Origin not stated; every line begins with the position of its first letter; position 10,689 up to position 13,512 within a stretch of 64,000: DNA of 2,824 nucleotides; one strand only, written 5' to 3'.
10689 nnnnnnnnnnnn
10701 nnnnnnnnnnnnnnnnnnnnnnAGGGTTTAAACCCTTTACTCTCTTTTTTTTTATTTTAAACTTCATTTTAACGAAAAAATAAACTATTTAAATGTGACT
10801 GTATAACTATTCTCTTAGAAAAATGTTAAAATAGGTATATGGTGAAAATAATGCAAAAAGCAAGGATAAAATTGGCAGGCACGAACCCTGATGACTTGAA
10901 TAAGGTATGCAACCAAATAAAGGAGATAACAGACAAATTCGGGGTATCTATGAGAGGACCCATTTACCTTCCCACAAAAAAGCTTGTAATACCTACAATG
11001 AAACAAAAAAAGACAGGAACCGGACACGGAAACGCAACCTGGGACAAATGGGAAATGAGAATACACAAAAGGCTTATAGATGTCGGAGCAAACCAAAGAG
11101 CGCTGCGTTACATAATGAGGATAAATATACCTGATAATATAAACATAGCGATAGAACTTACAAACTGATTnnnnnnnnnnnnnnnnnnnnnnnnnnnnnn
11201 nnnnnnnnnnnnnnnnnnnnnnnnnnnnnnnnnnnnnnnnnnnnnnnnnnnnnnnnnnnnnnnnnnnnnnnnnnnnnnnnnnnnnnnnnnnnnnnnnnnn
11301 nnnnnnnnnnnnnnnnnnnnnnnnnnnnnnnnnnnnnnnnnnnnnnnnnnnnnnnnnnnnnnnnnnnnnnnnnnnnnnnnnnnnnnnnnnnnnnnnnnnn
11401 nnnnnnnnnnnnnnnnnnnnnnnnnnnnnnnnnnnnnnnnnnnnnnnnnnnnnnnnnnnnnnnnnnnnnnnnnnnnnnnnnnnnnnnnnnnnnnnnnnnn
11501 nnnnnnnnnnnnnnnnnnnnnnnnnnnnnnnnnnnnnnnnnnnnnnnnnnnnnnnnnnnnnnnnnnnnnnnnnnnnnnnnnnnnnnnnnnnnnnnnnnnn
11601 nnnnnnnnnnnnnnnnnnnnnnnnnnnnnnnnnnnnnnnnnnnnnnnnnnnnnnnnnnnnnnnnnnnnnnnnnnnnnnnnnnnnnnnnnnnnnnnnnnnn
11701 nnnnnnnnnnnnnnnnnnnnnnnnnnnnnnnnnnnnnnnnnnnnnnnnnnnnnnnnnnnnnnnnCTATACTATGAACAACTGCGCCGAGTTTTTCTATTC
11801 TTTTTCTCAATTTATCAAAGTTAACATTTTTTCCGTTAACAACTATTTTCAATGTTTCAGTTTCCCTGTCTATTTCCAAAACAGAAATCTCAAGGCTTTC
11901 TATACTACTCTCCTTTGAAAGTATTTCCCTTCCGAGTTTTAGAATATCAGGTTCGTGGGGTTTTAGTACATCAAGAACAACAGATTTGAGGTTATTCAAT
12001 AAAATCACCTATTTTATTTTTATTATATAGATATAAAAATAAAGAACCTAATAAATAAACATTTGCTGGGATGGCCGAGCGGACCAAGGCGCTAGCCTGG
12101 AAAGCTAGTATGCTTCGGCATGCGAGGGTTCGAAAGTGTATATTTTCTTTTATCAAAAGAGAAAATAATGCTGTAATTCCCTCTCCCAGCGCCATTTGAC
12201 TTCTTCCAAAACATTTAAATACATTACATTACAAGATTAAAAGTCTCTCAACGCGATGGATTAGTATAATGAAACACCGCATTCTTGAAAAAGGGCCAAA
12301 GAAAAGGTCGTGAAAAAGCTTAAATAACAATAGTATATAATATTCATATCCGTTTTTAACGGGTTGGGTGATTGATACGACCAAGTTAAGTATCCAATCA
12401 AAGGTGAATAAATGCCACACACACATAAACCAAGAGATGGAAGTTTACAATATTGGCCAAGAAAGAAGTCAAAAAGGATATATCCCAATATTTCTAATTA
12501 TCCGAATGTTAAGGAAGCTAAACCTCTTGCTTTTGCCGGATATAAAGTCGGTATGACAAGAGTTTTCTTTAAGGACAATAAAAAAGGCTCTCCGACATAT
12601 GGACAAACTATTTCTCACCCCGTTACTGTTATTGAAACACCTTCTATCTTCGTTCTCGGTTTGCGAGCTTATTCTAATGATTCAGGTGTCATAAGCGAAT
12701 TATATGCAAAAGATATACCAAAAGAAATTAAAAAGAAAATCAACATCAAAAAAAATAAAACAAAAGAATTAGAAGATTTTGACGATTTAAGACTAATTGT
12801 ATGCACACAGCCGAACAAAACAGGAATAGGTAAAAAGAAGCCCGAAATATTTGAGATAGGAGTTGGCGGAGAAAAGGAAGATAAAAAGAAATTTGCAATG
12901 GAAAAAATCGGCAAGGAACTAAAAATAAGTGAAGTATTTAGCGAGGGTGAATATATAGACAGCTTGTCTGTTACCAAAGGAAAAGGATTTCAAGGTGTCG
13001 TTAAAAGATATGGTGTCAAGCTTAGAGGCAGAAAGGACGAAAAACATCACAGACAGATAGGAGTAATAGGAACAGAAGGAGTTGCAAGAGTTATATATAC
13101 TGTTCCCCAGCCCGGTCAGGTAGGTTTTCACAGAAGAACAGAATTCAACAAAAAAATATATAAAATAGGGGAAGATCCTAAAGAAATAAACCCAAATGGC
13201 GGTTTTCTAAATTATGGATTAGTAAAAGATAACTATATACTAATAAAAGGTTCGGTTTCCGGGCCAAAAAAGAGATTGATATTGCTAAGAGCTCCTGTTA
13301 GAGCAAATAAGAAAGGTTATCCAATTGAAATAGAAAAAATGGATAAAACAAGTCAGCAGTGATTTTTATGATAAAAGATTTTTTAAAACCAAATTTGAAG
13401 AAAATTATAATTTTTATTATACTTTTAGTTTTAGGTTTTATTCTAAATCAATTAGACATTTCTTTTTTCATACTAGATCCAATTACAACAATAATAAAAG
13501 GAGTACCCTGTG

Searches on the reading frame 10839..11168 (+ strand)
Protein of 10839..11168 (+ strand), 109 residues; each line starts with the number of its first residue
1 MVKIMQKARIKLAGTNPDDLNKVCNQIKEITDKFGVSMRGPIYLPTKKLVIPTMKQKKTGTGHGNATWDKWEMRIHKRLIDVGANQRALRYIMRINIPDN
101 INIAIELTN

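Call 13: search_protein_families(library=pfam, proteins=[window:10839-11168:+])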
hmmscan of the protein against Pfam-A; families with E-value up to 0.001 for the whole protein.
window:10839-11168:+ (109 aa): 1 family
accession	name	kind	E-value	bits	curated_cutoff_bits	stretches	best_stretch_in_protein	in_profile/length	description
PF00338.27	Ribosomal_S10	-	1.3e-22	80.4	21.2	1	9-105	1-97/98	Ribosomal protein S10p/S20e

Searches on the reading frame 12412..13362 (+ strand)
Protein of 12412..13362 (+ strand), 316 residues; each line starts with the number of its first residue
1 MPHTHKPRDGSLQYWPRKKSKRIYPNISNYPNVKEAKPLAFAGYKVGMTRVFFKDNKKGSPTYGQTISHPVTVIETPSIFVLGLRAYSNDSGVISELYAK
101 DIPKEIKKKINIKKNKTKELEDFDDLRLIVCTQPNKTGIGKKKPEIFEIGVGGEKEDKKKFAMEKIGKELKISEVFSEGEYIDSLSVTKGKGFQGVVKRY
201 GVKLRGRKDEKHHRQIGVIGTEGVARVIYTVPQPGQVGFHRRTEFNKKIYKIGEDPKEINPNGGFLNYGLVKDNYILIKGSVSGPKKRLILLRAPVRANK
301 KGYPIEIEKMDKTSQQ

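Call 13: search_protein_families(library=pfam, proteins=[window:12412-13362:+])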
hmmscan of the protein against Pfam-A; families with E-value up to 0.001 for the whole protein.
window:12412-13362:+ (316 aa): 1 family
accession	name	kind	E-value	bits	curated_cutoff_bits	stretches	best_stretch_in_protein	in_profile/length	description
PF00297.29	Ribosomal_L3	-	5e-71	240.1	22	2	104-301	140-350/369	Ribosomal protein L3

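Call 15: find_encoding_contigs(protein=window:12412-13362:+, flank=3000, max_places=6)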
Protein window:12412-13362:+ (316 aa): 3 contigs read that carry it; 2 places shown.
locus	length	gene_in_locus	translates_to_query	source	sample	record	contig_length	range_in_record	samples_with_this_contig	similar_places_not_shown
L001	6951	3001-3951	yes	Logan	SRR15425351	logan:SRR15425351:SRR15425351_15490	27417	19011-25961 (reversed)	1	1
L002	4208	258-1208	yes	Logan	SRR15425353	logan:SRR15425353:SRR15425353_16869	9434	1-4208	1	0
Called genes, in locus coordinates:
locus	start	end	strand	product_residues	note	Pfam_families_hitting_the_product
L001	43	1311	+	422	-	PF00009:GTP_EFTU, PF01926:MMR_HSR1 (faint), PF03144:GTP_EFTU_D2, PF03143:GTP_EFTU_D3, PF22594:GTP-eEF1A_C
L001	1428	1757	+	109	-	PF00338:Ribosomal_S10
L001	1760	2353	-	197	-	PF01988:VIT1 (weak)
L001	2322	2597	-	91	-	PF02680:DUF211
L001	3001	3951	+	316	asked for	PF00297:Ribosomal_L3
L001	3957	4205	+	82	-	-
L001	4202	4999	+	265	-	PF00573:Ribosomal_L4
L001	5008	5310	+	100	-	PF00276:Ribosomal_L23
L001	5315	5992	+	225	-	PF03947:Ribosomal_L2_C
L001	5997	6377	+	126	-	PF00203:Ribosomal_S19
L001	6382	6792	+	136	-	PF00237:Ribosomal_L22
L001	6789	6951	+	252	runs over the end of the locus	PF05316:VAR1 (faint), PF07650:KH_2, PF00189:Ribosomal_S3_C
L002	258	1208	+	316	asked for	PF00297:Ribosomal_L3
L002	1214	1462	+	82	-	-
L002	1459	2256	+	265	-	PF00573:Ribosomal_L4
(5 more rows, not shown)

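Call 16: find_related_loci(query=window:12412-13362:+, collection=genome_contigs, flank=4000)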
Query window:12412-13362:+ (316 aa) in genome_contigs; peptide patterns used: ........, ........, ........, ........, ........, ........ (x = any residue, [..] = any of these).
599 stretches matched a pattern, but none encodes a relative of the query by tblastn (E <= 1e-3).

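Call 17: find_homologous_proteins(query=window:12412-13362:+, max_evalue=1e-20)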
Query window:12412-13362:+ (316 aa): 3005 proteins with E <= 1e-20 among 8000 candidates; the best 120 are listed.
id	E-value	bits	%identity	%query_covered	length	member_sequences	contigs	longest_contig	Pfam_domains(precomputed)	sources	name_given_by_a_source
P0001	3.6e-206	702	100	100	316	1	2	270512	PF00297.29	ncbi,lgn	-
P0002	2.7e-157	541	73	100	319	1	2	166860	PF00297.29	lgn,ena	-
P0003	4.9e-155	534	73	100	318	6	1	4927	PF00297.29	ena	-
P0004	3.8e-154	531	72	100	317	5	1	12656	PF00297.29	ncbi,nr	ncbi:MAG: 50S ribosomal protein L3 [Candidatus Aenigmarchaeota archaeon]|nr:50S ribosomal protein L3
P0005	4.1e-154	531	74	100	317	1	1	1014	PF00297.29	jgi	jgi:large subunit ribosomal protein L3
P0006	1.0e-153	529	73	100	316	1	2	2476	PF00297.29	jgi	jgi:large subunit ribosomal protein L3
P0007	4.3e-151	521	72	100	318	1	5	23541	PF00297.29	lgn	-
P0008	5.7e-151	520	72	100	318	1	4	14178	PF00297.29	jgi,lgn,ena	-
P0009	7.4e-151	520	71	100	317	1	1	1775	PF00297.29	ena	-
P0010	1.5e-150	519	70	100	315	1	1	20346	PF00297.29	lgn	-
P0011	3.3e-149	515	72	97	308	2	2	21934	PF00297.29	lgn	-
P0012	3.4e-149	515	70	100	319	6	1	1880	PF00297.29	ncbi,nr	ncbi:MAG TPA: 50S ribosomal protein L3 [Candidatus Aenigmarchaeota archaeon]|nr:50S ribosomal protei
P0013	1.9e-145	502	71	100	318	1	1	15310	PF00297.29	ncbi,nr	ncbi:MAG: 50S ribosomal protein L3 [Candidatus Aenigmarchaeota archaeon]|nr:50S ribosomal protein L3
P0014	1.8e-138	479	68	100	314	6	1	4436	PF00297.29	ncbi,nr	ncbi:MAG: 50S ribosomal protein L3 [Candidatus Aenigmarchaeota archaeon]|nr:50S ribosomal protein L3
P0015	3.6e-138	478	69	100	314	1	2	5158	PF00297.29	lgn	-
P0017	2.4e-134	466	65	100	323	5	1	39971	PF00297.29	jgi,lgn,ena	-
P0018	2.7e-131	456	64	100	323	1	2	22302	PF00297.29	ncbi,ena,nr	ncbi:MAG: 50S ribosomal protein L3 [Candidatus Aenigmarchaeota archaeon]|nr:50S ribosomal protein L3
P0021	9.3e-116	405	59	100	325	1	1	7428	PF00297.29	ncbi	ncbi:MAG: 50S ribosomal protein L3 [Candidatus Aenigmatarchaeota archaeon]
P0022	1.7e-113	397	58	100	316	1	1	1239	PF00297.29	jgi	jgi:large subunit ribosomal protein L3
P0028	4.5e-99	350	51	100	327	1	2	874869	PF00297.29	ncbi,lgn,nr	ncbi:MAG: 50S ribosomal protein L3 [Candidatus Aenigmatarchaeota archaeon]|nr:MAG: 50S ribosomal pro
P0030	3.1e-96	341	55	95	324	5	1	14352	PF00297.29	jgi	jgi:large subunit ribosomal protein L3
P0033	5.2e-95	337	53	95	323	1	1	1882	PF00297.29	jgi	jgi:large subunit ribosomal protein L3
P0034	1.9e-94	335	50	95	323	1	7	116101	PF00297.29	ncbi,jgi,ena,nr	ncbi:50S ribosomal protein L3 [Candidatus Woesearchaeota archaeon]|nr:50S ribosomal protein L3 [Cand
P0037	3.4e-94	334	50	98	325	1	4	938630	PF00297.29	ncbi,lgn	ncbi:MAG: 50S ribosomal protein L3 [Candidatus Aenigmatarchaeota archaeon]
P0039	6.9e-94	333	51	98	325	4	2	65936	PF00297.29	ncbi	ncbi:MAG: 50S ribosomal protein L3 [Candidatus Aenigmatarchaeota archaeon]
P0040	7.2e-94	333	51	98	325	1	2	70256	PF00297.29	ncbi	ncbi:MAG: 50S ribosomal protein L3 [Candidatus Aenigmatarchaeota archaeon]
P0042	9.0e-94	333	50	100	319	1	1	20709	PF00297.29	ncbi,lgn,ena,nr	ncbi:MAG: 50S ribosomal protein L3 [Nanoarchaeota archaeon]|nr:50S ribosomal protein L3 [Nanoarchaeo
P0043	9.1e-94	333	51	95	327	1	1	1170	PF00297.29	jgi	jgi:large subunit ribosomal protein L3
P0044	1.7e-93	332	51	97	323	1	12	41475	PF00297.29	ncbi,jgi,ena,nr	ncbi:50S ribosomal protein L3 [Candidatus Woesearchaeota archaeon]|nr:50S ribosomal protein L3 [Cand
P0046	1.8e-93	332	51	97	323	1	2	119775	PF00297.29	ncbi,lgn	ncbi:MAG: 50S ribosomal protein L3 [Candidatus Aenigmatarchaeota archaeon]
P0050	2.3e-93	331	53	94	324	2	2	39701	PF00297.29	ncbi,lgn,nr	ncbi:MAG: 50S ribosomal protein L3 [Candidatus Aenigmarchaeota archaeon]|nr:50S ribosomal protein L3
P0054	6.0e-93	330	52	94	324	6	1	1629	PF00297.29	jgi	jgi:large subunit ribosomal protein L3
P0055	6.7e-93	330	50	98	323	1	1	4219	PF00297.29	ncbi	ncbi:MAG: 50S ribosomal protein L3 [Candidatus Aenigmatarchaeota archaeon]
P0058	1.3e-92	329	50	95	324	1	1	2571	PF00297.29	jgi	jgi:large subunit ribosomal protein L3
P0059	1.5e-92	329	53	95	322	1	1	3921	PF00297.29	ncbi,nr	ncbi:MAG: 50S ribosomal protein L3 [Candidatus Aenigmarchaeota archaeon]|nr:50S ribosomal protein L3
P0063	6.2e-92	327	51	98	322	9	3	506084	PF00297.29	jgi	jgi:large subunit ribosomal protein L3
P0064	6.2e-92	327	52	95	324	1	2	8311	PF00297.29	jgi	jgi:large subunit ribosomal protein L3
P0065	6.5e-92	326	49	100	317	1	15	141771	PF00297.29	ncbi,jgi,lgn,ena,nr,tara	ncbi:MAG: 50S ribosomal protein L3 [Candidatus Nanoarchaeia archaeon]|jgi:large subunit ribosomal pr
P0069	8.3e-92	326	53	95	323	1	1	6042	PF00297.29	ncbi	ncbi:MAG: 50S ribosomal protein L3 [Candidatus Aenigmatarchaeota archaeon]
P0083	5.6e-91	323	51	95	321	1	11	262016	PF00297.29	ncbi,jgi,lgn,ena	jgi:large subunit ribosomal protein L3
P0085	6.3e-91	323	51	95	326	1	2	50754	PF00297.29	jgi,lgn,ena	jgi:large subunit ribosomal protein L3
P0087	8.1e-91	323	50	98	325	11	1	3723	PF00297.29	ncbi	ncbi:MAG: 50S ribosomal protein L3 [Candidatus Aenigmatarchaeota archaeon]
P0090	2.0e-90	322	51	95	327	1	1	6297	PF00297.29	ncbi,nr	ncbi:MAG: 50S ribosomal protein L3 [Candidatus Aenigmarchaeota archaeon]|nr:50S ribosomal protein L3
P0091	2.3e-90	321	50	95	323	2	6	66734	PF00297.29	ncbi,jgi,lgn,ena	ncbi:MAG: 50S ribosomal protein L3 [Candidatus Aenigmatarchaeota archaeon]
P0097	5.7e-90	320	52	95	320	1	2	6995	PF00297.29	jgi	jgi:large subunit ribosomal protein L3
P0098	7.3e-90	320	50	99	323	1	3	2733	PF00297.29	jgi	jgi:large subunit ribosomal protein L3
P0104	1.0e-89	319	50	100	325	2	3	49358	PF00297.29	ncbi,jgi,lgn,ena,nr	ncbi:MAG: 50S ribosomal protein L3 [Nanoarchaeota archaeon]|nr:50S ribosomal protein L3 [Nanoarchaeo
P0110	1.3e-89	319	50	95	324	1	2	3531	PF00297.29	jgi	jgi:large subunit ribosomal protein L3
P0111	1.3e-89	319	49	100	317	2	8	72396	PF00297.29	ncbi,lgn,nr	ncbi:50S ribosomal protein L3 [Candidatus Woesearchaeota archaeon]|nr:50S ribosomal protein L3 [Cand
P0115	2.1e-89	318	49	98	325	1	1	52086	PF00297.29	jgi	jgi:large subunit ribosomal protein L3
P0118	2.9e-89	318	49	98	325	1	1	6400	PF00297.29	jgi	jgi:large subunit ribosomal protein L3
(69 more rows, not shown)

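Call 20: find_related_loci(query=A1, collection=genome_contigs, flank=10000)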
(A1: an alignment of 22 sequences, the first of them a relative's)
Query A1 (316 aa) in genome_contigs; peptide patterns used: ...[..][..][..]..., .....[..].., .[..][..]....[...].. (x = any residue, [..] = any of these).
600 stretches matched a pattern (row limit reached: there are more); 598 encode a relative of the query (tblastn E <= 1e-3); the best 80 are kept; 80 distinct loci.
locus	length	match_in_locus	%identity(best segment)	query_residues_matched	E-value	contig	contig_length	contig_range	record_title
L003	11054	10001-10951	49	1-316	4e-98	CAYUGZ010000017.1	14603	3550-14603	MAG TPA_asm: Candidatus Woesearchaeota archaeon isolate binchicken_co48_586 genome assembly, contig: NODE_6624_length_14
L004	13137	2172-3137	51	1-310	3e-97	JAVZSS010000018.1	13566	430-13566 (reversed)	MAG: Candidatus Aenigmatarchaeota archaeon isolate DRTY-8_201705_bins_23 DRTY-8_201705_bins_23_scaffold_18, whole genome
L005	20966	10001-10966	50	1-312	1e-94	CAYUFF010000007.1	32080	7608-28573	MAG TPA_asm: uncultured archaeon isolate SRP141559_co2_35 genome assembly, contig: NODE_31_length_32080_cov_16.061077, w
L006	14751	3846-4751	51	7-301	8e-93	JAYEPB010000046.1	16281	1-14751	MAG: Nanoarchaeota archaeon isolate MAG014 MAG014_46, whole genome shotgun sequence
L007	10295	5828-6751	49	1-301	8e-93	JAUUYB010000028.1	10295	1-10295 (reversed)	MAG: Candidatus Woesearchaeota archaeon isolate CSMAG_156 CSMAG_156_k127_7136062_length_10295_cov_8.0000, whole genome s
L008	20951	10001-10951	49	1-316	1e-91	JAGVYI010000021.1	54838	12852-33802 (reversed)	Candidatus Woesearchaeota archaeon isolate RIFCSPHIGHO2_01_FULL_39_22 rifcsphigho2_01_scaffold_956, whole genome shotgun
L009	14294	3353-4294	47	1-316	1e-91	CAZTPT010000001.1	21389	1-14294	MAG TPA_asm: uncultured Methanosarcinales archaeon isolate SRP216583_co2_73 genome assembly, contig: NODE_1686_length_21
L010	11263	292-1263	48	1-316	9e-92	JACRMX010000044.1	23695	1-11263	MAG: Candidatus Aenigmatarchaeota archaeon isolate NC_groundwater_1918_Pr3_S-0.2um_41_3 scaffold_505869, whole genome sh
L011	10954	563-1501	46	1-302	2e-91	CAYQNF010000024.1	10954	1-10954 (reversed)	MAG TPA_asm: uncultured archaeon isolate SRP304980_co1_40 genome assembly, contig: NODE_4110_length_10954_cov_5.346637,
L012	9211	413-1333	48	1-304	5e-91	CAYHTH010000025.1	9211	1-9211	MAG TPA_asm: uncultured Methanosarcinales archaeon isolate ERP119705_co14_301 genome assembly, contig: NODE_11140_length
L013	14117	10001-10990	49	1-316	8e-91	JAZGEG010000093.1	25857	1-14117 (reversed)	MAG: Candidatus Aenigmatarchaeota archaeon isolate SCS4bin.16 SCS4bin.16_93, whole genome shotgun sequence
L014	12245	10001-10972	48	1-310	2e-90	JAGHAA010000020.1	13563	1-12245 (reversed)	MAG: Candidatus Aenigmatarchaeota archaeon isolate AUK218 PB_MBMC_172_c_000000000049, whole genome shotgun sequence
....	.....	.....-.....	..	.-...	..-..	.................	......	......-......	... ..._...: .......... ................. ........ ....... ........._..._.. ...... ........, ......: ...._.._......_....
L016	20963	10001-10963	47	1-308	2e-89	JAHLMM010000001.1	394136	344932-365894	MAG: Candidatus Aenigmatarchaeota archaeon isolate DRTY-6_1_bin_65 NODE_1_length_394136_cov_2.33442, whole genome shotgu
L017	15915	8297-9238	48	1-300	3e-89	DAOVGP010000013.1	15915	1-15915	MAG TPA_asm: Candidatus Aenigmatarchaeota archaeon isolate CSMAG_1138 CSMAG_1138_k141_285267_length_15915_cov_8.0000, wh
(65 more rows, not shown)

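Call 24: find_encoding_contigs(protein=P0002, flank=10000, max_places=2)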
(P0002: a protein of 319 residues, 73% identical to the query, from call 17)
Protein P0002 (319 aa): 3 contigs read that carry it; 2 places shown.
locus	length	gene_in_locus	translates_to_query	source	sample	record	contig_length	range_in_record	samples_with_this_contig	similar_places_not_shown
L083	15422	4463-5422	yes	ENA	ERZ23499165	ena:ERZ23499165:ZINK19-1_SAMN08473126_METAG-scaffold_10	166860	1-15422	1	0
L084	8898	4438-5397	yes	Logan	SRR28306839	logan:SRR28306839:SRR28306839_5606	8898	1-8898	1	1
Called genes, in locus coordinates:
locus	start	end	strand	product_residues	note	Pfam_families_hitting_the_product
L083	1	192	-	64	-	?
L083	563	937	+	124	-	-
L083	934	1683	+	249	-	PF00142:Fer4_NifH (weak), PF01656:CbiA, PF02374:ArsA_ATPase (faint), PF06564:CBP_BcsQ (faint), PF10609:ParA, PF13614:AAA_31, PF13500:AAA_26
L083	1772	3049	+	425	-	PF00009:GTP_EFTU, PF01926:MMR_HSR1 (faint), PF03144:GTP_EFTU_D2, PF03143:GTP_EFTU_D3, PF22594:GTP-eEF1A_C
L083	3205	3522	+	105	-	PF00338:Ribosomal_S10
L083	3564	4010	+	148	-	PF07885:Ion_trans_2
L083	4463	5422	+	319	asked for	PF00297:Ribosomal_L3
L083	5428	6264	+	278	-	PF00573:Ribosomal_L4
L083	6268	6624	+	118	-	PF00276:Ribosomal_L23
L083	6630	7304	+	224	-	PF03947:Ribosomal_L2_C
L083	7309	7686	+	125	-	PF00203:Ribosomal_S19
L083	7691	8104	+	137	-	PF00237:Ribosomal_L22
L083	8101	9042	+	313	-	PF05316:VAR1 (faint), PF07650:KH_2, PF00189:Ribosomal_S3_C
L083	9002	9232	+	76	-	PF00831:Ribosomal_L29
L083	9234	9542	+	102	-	PF01253:SUI1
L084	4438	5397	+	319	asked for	PF00297:Ribosomal_L3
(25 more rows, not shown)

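Call 25: find_encoding_contigs(protein=P0004, flank=10000, max_places=2)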
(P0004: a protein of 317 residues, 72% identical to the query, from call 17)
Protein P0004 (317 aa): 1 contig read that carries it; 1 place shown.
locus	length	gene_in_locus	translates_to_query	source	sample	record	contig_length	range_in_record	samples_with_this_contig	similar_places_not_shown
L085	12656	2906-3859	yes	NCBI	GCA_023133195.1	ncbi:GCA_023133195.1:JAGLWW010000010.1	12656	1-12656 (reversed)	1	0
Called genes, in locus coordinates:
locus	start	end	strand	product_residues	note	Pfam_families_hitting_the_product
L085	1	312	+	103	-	PF00142:Fer4_NifH (weak), PF01656:CbiA (weak), PF13500:AAA_26 (weak)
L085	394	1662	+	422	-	PF00009:GTP_EFTU, PF01926:MMR_HSR1 (faint), PF14578:GTP_EFTU_D4 (faint), PF03144:GTP_EFTU_D2, PF03143:GTP_EFTU_D3, PF22594:GTP-eEF1A_C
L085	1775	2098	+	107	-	PF00338:Ribosomal_S10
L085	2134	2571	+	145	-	PF07885:Ion_trans_2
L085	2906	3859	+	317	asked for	PF00297:Ribosomal_L3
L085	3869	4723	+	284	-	PF00573:Ribosomal_L4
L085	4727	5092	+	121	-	PF00276:Ribosomal_L23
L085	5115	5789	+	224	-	PF03947:Ribosomal_L2_C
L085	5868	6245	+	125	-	PF00203:Ribosomal_S19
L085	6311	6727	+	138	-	PF00237:Ribosomal_L22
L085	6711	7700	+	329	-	PF05316:VAR1 (faint), PF07650:KH_2, PF00189:Ribosomal_S3_C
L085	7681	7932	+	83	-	PF00831:Ribosomal_L29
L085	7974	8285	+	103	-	PF01253:SUI1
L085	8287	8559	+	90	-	PF01868:RNase_P-MRP_p29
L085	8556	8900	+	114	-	PF16205:Ribosomal_S17_N (weak), PF00366:Ribosomal_S17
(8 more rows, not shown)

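Call 26: find_encoding_contigs(protein=P0010, flank=10000, max_places=2)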
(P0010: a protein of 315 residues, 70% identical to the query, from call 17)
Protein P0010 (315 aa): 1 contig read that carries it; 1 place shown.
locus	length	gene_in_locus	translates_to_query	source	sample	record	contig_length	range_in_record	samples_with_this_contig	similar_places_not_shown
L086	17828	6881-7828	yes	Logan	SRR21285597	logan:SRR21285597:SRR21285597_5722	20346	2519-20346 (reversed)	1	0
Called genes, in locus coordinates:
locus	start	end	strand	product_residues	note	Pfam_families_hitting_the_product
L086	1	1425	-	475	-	?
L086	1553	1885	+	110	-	-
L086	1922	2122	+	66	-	-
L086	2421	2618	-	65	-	-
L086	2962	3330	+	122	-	-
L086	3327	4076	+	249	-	PF00142:Fer4_NifH (weak), PF01656:CbiA, PF06564:CBP_BcsQ (weak), PF10609:ParA, PF13614:AAA_31, PF13500:AAA_26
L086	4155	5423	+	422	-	PF00009:GTP_EFTU, PF01926:MMR_HSR1 (faint), PF03144:GTP_EFTU_D2, PF03143:GTP_EFTU_D3, PF22594:GTP-eEF1A_C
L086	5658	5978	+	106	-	PF00338:Ribosomal_S10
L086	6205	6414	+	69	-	-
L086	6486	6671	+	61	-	-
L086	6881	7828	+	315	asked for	PF00297:Ribosomal_L3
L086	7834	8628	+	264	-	PF00573:Ribosomal_L4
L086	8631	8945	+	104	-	PF00276:Ribosomal_L23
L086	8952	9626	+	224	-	PF03947:Ribosomal_L2_C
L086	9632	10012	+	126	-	PF00203:Ribosomal_S19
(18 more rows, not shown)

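Call 27: find_encoding_contigs(protein=P0017, flank=10000, max_places=2)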
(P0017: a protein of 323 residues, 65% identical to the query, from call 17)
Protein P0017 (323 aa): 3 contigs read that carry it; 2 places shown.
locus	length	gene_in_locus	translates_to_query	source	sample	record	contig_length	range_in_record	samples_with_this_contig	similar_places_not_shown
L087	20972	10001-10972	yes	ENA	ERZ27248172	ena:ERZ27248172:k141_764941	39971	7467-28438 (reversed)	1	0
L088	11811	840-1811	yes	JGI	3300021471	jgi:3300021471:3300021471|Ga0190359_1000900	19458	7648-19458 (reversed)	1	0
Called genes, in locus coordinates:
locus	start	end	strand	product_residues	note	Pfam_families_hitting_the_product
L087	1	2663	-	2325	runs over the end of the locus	PF10102:DUF2341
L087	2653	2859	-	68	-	PF04703:FaeA (weak)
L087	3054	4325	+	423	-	PF00009:GTP_EFTU, PF01926:MMR_HSR1 (faint), PF14578:GTP_EFTU_D4 (weak), PF03144:GTP_EFTU_D2, PF03143:GTP_EFTU_D3, PF22594:GTP-eEF1A_C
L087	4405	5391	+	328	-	-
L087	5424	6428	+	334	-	-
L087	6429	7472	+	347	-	-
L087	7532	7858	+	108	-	PF00338:Ribosomal_S10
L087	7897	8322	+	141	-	PF07885:Ion_trans_2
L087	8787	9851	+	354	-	PF22769:DCD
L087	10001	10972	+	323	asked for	PF00297:Ribosomal_L3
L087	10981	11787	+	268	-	PF00573:Ribosomal_L4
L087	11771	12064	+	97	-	PF00276:Ribosomal_L23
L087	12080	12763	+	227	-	PF03947:Ribosomal_L2_C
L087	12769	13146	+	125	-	PF00203:Ribosomal_S19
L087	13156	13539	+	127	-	PF00237:Ribosomal_L22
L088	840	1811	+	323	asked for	PF00297:Ribosomal_L3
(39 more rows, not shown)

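Call 76: list_cluster_members(proteins=[P0001, P0122, P0128, P0004])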
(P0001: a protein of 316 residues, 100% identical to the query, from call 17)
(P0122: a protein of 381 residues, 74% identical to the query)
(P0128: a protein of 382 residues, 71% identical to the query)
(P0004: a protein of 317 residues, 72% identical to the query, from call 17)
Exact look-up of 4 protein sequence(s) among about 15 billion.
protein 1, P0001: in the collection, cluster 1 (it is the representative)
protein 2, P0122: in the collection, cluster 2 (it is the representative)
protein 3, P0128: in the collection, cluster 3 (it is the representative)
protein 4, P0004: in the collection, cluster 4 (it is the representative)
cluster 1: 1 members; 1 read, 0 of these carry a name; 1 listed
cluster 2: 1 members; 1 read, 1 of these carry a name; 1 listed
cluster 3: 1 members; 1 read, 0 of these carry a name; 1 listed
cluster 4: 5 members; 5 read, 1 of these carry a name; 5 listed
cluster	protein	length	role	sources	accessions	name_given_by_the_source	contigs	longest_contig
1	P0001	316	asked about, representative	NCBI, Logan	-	-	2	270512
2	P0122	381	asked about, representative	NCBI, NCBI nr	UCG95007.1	MAG: DNA-directed RNA polymerase subunit A'' [archaeon]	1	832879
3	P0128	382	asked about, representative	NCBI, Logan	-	-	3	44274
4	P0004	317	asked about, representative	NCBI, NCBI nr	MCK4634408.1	MAG: 50S ribosomal protein L3 [Candidatus Aenigmarchaeota archaeon] | 50S ribosomal protein L3 [Candidatus Aenigmarchaeota archaeon]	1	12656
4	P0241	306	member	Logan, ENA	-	-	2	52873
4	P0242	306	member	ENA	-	-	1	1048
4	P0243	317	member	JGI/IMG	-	-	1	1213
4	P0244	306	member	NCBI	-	-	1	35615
